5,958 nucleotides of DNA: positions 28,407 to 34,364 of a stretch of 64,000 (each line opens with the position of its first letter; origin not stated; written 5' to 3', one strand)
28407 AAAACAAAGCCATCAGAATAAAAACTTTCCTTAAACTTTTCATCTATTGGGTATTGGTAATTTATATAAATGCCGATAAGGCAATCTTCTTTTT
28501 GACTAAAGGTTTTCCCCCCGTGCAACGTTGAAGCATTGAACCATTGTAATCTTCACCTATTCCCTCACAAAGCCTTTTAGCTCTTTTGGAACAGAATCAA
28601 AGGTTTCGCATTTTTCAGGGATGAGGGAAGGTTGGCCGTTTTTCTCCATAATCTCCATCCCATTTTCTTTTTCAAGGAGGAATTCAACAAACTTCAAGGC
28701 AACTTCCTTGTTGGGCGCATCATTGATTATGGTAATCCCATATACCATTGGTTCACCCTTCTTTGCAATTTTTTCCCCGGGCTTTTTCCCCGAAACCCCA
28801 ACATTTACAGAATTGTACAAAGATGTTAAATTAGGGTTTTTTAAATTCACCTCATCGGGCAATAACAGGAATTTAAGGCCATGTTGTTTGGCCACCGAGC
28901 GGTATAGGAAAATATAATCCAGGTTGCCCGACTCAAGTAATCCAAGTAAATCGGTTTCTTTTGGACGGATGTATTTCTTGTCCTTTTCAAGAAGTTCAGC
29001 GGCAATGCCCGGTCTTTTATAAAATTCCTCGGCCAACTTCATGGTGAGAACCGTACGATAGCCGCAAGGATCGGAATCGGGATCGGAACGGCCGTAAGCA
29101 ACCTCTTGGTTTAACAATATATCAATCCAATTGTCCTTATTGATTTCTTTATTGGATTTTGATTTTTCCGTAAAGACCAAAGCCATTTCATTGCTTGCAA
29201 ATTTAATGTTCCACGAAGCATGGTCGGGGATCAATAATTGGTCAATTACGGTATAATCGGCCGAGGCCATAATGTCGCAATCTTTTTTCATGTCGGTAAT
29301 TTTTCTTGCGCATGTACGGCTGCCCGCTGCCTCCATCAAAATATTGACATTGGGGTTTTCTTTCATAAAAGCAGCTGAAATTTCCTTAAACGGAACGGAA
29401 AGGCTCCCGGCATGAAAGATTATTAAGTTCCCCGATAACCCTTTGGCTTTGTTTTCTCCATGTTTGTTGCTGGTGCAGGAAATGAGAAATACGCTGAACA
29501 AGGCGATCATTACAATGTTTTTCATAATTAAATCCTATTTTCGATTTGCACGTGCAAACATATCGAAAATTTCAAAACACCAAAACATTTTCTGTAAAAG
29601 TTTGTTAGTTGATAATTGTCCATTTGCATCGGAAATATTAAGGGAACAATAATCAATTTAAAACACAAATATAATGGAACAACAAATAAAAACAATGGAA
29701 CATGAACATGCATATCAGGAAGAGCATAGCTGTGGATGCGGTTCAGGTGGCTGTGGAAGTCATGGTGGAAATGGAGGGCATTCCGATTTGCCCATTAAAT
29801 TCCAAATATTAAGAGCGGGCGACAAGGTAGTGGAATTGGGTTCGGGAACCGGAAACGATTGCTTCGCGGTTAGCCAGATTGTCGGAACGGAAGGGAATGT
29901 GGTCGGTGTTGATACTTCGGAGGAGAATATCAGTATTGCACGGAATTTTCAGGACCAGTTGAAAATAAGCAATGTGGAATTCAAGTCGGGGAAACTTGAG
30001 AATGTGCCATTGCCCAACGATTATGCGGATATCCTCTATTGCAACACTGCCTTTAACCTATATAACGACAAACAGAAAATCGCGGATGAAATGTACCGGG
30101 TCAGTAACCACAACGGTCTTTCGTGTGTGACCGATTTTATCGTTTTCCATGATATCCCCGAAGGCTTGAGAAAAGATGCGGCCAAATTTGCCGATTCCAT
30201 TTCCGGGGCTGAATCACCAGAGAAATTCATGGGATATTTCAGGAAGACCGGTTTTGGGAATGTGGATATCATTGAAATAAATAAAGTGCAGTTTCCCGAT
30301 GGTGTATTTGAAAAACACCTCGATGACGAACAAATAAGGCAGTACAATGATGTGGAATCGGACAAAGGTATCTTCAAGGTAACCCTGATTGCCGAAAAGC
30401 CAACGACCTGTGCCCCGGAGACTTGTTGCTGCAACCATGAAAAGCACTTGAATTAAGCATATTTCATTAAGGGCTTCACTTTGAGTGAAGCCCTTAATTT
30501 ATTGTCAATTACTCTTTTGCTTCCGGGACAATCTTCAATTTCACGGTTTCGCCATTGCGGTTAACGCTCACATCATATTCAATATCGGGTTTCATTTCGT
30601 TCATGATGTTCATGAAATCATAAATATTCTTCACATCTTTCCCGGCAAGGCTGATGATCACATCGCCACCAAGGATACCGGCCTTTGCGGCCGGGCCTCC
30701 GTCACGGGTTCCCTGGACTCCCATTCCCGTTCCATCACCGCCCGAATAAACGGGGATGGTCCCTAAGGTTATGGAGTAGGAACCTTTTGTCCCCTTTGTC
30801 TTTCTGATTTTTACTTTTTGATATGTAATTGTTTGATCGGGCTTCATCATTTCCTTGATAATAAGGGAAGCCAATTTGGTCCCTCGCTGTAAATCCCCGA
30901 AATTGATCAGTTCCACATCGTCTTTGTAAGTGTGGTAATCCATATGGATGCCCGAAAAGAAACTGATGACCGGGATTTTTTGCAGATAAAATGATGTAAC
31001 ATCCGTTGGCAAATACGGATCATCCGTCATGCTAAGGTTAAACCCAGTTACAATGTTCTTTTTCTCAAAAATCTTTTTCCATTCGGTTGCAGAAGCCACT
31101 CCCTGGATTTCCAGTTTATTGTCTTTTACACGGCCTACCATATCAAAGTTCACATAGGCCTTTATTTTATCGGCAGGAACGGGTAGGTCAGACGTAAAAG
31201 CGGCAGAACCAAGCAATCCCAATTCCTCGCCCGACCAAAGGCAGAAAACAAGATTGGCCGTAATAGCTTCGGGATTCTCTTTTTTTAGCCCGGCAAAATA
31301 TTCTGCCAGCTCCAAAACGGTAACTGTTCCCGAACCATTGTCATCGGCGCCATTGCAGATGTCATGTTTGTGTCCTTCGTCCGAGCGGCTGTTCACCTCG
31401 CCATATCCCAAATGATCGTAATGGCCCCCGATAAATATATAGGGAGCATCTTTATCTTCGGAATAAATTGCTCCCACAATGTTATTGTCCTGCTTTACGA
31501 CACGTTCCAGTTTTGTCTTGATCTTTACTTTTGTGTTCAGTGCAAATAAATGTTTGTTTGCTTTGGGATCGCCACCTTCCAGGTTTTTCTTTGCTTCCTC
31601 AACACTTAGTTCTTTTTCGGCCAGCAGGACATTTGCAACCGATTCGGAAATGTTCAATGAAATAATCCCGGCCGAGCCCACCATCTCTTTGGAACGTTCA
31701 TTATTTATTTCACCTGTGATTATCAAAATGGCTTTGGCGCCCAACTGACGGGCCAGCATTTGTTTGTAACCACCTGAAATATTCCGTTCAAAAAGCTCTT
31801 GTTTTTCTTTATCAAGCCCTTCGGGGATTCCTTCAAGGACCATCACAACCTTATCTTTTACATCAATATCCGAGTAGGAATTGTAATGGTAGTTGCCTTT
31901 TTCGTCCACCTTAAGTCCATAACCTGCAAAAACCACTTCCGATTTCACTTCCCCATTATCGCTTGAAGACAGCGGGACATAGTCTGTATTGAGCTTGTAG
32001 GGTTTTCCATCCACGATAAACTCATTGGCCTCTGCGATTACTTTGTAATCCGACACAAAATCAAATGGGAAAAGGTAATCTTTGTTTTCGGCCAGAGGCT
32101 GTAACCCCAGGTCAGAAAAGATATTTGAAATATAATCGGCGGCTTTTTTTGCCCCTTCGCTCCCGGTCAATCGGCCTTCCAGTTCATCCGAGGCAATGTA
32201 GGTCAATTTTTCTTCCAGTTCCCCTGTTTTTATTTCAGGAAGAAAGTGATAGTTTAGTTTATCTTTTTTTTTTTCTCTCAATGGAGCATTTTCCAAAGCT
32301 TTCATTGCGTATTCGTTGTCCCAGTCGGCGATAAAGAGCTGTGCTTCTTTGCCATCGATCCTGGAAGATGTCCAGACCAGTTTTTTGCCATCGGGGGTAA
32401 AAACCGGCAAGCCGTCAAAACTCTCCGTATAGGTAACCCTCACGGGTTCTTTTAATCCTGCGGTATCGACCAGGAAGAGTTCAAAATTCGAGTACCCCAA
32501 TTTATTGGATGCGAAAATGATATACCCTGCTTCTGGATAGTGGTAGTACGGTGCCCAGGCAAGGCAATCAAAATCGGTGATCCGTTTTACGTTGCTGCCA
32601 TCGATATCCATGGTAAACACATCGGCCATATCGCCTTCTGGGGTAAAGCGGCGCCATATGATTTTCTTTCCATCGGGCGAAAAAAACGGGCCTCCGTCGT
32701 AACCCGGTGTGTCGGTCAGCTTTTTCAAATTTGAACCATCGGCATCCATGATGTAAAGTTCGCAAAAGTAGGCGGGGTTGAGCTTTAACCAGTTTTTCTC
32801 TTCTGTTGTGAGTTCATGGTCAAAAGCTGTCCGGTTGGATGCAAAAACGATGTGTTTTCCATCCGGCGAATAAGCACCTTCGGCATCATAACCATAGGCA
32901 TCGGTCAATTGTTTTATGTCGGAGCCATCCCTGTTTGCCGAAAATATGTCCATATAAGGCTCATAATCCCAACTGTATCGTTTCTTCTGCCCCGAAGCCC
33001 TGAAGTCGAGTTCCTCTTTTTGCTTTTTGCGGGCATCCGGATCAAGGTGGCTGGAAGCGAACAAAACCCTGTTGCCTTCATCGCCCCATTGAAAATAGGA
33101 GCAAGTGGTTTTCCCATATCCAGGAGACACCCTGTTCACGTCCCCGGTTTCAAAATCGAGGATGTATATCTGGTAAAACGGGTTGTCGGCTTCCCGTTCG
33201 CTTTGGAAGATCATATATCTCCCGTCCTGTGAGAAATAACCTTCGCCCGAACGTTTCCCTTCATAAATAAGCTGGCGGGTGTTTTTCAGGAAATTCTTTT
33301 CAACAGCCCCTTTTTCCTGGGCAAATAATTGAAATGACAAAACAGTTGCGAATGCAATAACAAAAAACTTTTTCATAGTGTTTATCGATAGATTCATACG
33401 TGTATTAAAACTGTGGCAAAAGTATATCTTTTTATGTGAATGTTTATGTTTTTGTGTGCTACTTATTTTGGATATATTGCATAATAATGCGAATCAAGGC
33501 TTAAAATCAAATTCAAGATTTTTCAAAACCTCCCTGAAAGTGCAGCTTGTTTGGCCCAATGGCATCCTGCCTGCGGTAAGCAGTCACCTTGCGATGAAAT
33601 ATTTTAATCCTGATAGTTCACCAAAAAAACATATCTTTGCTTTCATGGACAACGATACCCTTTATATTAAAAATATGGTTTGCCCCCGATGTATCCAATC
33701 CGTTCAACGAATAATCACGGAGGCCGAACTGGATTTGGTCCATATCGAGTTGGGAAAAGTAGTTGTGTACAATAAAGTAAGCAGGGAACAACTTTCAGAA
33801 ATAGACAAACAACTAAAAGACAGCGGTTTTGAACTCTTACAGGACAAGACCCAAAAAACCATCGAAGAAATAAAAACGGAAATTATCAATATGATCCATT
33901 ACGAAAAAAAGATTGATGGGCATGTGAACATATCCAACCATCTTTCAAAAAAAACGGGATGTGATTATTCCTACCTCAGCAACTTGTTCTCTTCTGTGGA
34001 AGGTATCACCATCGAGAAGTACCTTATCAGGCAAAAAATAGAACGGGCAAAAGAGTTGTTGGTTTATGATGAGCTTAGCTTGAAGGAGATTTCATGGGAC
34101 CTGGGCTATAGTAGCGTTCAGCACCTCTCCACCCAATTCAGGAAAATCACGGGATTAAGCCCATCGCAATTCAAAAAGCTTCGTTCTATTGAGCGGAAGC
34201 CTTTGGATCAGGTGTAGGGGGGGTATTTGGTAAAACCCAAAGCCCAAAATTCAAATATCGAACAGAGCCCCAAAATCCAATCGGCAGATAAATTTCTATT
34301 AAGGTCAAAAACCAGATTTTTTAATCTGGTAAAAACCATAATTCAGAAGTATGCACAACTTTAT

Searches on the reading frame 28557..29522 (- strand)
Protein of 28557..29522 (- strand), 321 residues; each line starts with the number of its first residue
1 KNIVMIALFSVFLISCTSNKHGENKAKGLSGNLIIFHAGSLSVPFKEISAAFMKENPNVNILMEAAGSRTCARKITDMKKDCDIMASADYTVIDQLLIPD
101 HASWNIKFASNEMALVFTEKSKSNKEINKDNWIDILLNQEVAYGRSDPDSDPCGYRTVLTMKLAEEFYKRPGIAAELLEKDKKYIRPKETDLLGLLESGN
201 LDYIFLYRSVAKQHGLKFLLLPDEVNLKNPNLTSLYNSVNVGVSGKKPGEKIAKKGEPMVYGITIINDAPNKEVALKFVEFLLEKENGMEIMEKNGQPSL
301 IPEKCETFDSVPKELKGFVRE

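Call 88: search_protein_families(library=pfam, proteins=[window:28557-29522:-], max_evalue=0.001)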
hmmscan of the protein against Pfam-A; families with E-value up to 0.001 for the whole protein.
window:28557-29522:- (321 aa): 2 families
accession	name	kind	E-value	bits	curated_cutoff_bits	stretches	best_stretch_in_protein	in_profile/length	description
PF13531.11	SBP_bac_11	-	8.3e-33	114.5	25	1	35-296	3-225/227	Bacterial extracellular solute-binding protein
PF01547.30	SBP_bac_1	-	2.4e-13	51.2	26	1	179-288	208-306/307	Bacterial extracellular solute-binding protein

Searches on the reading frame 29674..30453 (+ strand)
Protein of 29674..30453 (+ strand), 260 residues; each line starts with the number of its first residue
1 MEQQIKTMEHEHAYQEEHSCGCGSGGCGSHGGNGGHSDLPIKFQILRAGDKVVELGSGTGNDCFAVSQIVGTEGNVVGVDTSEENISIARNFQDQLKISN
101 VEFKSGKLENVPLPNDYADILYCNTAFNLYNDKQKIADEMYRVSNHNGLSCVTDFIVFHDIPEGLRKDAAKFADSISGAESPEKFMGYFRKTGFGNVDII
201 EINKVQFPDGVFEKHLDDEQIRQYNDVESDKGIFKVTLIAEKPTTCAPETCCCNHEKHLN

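Call 88: search_protein_families(library=pfam, proteins=[window:29674-30453:+], max_evalue=0.001)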
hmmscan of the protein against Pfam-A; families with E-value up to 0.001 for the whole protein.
window:29674-30453:+ (260 aa): 7 families
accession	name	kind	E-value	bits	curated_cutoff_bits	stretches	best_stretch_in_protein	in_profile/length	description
PF13847.12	Methyltransf_31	-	2.8e-23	82.7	27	1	47-191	2-143/145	Methyltransferase domain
PF13649.12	Methyltransf_25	-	4.7e-15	56.5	27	1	52-148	1-97/97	Methyltransferase domain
PF08241.18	Methyltransf_11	-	3.9e-14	53.5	21.2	1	54-149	2-92/95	Methyltransferase domain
PF01209.24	Ubie_methyltran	-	1.2e-10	41.6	20.1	1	44-152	43-151/233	ubiE/COQ5 methyltransferase family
PF01135.25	PCMT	-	2.3e-07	31.2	20.3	1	46-106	71-131/210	Protein-L-isoaspartate(D-aspartate) O-methyltransferase (PCMT)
PF08242.18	Methyltransf_12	-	2.8e-07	31.6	30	1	53-149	1-97/98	Methyltransferase domain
PF13489.12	Methyltransf_23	-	2.7e-06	27.7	27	1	45-157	19-121/164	Methyltransferase domain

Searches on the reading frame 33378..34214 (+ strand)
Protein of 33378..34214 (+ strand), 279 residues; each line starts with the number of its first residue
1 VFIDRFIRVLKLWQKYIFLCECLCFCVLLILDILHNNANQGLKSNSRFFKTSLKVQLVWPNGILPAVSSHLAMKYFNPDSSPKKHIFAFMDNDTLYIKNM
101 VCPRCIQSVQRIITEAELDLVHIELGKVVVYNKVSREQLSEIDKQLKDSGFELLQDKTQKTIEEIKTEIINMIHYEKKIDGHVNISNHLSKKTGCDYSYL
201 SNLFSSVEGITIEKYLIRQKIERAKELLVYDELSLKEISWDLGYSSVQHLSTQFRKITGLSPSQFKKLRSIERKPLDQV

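Call 87: search_protein_families(library=pfam, proteins=[window:33378-34214:+], max_evalue=0.001)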
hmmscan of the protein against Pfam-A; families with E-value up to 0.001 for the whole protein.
window:33378-34214:+ (279 aa): 2 families
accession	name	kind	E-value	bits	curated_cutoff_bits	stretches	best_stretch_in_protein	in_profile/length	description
PF12833.13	HTH_18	-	1.1e-19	70.9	33.6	1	189-267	1-79/80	Helix-turn-helix domain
PF00165.29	HTH_AraC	-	1.4e-11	44.7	26.6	1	232-265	8-40/42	Bacterial regulatory helix-turn-helix proteins, AraC family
